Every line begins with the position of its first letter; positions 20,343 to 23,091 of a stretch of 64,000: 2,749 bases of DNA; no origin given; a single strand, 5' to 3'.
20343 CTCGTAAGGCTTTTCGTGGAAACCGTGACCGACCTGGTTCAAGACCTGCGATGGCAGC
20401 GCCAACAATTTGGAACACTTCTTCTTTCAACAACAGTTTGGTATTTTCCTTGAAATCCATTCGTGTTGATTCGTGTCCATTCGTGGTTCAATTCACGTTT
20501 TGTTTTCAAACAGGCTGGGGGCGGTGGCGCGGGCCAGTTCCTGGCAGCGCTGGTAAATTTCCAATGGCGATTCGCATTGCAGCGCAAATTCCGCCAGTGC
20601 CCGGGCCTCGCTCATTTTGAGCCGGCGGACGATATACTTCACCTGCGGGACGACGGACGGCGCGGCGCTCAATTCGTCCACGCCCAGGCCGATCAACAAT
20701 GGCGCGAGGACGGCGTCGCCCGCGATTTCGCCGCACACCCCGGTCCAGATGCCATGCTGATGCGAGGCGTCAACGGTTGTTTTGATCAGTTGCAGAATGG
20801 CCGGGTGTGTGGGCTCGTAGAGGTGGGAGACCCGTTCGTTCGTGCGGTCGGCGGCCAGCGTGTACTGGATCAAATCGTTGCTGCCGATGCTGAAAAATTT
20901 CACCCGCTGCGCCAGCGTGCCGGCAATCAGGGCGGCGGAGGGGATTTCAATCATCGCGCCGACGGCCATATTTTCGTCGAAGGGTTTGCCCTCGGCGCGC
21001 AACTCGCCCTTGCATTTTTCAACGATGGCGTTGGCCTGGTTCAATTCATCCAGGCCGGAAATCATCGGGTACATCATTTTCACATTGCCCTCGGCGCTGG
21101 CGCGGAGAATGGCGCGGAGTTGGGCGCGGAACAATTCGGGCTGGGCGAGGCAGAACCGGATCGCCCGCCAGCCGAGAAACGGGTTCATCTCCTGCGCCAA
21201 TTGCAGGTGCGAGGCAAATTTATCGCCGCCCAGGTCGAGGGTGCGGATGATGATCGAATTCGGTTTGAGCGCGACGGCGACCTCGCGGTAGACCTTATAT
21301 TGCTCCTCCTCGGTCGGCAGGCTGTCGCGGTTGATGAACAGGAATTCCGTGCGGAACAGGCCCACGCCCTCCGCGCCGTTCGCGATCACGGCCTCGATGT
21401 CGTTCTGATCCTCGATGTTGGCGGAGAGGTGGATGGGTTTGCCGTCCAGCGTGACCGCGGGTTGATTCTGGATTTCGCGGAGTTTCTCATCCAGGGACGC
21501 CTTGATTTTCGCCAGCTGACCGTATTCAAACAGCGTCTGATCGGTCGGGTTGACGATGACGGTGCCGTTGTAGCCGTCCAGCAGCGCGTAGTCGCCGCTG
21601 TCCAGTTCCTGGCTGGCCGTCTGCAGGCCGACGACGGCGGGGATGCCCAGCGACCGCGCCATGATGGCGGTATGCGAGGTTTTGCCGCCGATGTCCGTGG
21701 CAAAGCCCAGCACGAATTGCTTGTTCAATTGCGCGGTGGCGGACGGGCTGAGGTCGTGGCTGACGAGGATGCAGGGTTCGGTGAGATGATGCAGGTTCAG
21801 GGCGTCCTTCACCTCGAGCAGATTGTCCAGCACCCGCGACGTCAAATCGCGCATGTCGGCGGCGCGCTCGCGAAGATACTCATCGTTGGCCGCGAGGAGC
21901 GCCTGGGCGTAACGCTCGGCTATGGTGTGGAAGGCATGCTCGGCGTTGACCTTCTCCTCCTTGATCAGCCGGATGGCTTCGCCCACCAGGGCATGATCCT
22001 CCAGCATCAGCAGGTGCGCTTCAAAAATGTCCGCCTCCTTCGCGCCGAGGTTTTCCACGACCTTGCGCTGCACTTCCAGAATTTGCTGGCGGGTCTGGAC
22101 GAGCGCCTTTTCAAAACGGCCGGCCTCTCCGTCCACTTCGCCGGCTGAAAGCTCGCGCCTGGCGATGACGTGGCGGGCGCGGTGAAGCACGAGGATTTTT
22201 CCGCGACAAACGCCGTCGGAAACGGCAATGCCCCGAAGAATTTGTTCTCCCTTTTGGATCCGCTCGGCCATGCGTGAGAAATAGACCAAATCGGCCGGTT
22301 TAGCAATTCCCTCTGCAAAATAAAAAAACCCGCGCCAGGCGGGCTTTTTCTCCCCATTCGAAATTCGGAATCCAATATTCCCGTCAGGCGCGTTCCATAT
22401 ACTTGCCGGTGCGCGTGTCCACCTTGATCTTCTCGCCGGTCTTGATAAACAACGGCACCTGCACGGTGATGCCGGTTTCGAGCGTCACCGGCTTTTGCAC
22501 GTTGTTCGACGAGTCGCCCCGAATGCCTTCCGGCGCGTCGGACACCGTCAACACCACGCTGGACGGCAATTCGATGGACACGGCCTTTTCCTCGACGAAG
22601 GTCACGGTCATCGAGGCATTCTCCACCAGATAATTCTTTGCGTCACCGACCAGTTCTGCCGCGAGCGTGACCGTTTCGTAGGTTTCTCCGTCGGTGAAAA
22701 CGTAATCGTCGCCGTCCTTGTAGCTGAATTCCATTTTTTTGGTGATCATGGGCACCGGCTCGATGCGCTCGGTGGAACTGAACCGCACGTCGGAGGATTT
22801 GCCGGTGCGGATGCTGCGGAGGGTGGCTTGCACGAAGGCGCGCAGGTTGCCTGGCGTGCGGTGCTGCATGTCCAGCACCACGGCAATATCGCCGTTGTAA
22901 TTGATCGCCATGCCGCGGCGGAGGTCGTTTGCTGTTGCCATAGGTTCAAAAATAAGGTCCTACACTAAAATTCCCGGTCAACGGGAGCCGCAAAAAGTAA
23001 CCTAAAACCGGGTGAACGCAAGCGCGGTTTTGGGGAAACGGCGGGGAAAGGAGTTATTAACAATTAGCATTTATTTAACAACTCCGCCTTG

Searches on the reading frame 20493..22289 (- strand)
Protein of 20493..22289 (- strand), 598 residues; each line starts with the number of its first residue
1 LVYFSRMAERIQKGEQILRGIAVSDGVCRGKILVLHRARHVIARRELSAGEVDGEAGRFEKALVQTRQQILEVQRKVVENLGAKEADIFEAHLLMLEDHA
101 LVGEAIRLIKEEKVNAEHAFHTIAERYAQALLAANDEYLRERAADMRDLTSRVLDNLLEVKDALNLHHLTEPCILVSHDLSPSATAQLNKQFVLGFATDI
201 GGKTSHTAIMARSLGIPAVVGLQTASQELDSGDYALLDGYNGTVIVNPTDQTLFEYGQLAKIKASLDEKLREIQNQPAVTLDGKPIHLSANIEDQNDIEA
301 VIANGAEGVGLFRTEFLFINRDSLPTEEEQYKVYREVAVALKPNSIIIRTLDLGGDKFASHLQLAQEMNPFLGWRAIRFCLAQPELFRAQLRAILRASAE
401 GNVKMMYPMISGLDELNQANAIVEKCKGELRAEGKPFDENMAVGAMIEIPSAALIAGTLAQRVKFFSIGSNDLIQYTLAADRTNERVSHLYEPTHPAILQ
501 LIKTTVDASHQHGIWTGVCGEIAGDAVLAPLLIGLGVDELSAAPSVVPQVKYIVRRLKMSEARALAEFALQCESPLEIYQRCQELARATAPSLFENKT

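Call 81: search_protein_families(library=pfam, proteins=[window:20493-22289:-], max_evalue=0.0001)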
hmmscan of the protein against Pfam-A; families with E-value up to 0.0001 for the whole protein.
window:20493-22289:- (598 aa): 3 families
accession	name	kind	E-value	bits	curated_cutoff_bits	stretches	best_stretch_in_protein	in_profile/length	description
PF02896.24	PEP-utilizers_C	-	1.4e-115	385.9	22.8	1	269-558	3-292/293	PEP-utilising enzyme, PEP-binding domain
PF05524.18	PEP-utilisers_N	-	7.3e-30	104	24.4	1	19-142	1-121/121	PEP-utilising enzyme, N-terminal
PF00391.29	PEP-utilizers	-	3.1e-24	84.8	23.1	1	170-242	2-72/72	PEP-utilising enzyme, mobile domain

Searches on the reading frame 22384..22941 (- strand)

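Call 81: search_protein_families(library=pfam, proteins=[window:22384-22941:-], max_evalue=0.0001)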
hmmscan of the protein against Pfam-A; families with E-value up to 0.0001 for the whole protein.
window:22384-22941:- (185 aa): 3 families
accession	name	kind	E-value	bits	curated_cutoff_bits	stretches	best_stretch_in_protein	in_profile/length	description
PF09285.17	Elong-fact-P_C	-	2.8e-25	88.2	25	1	129-184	1-56/56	Elongation factor P, C-terminal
PF01132.26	EFP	-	1.6e-18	66.9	27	1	68-121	1-54/54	Elongation factor P (EF-P) OB domain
PF08207.18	EFP_N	-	1.6e-18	66.8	23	1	3-59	1-57/58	Elongation factor P (EF-P) KOW-like domain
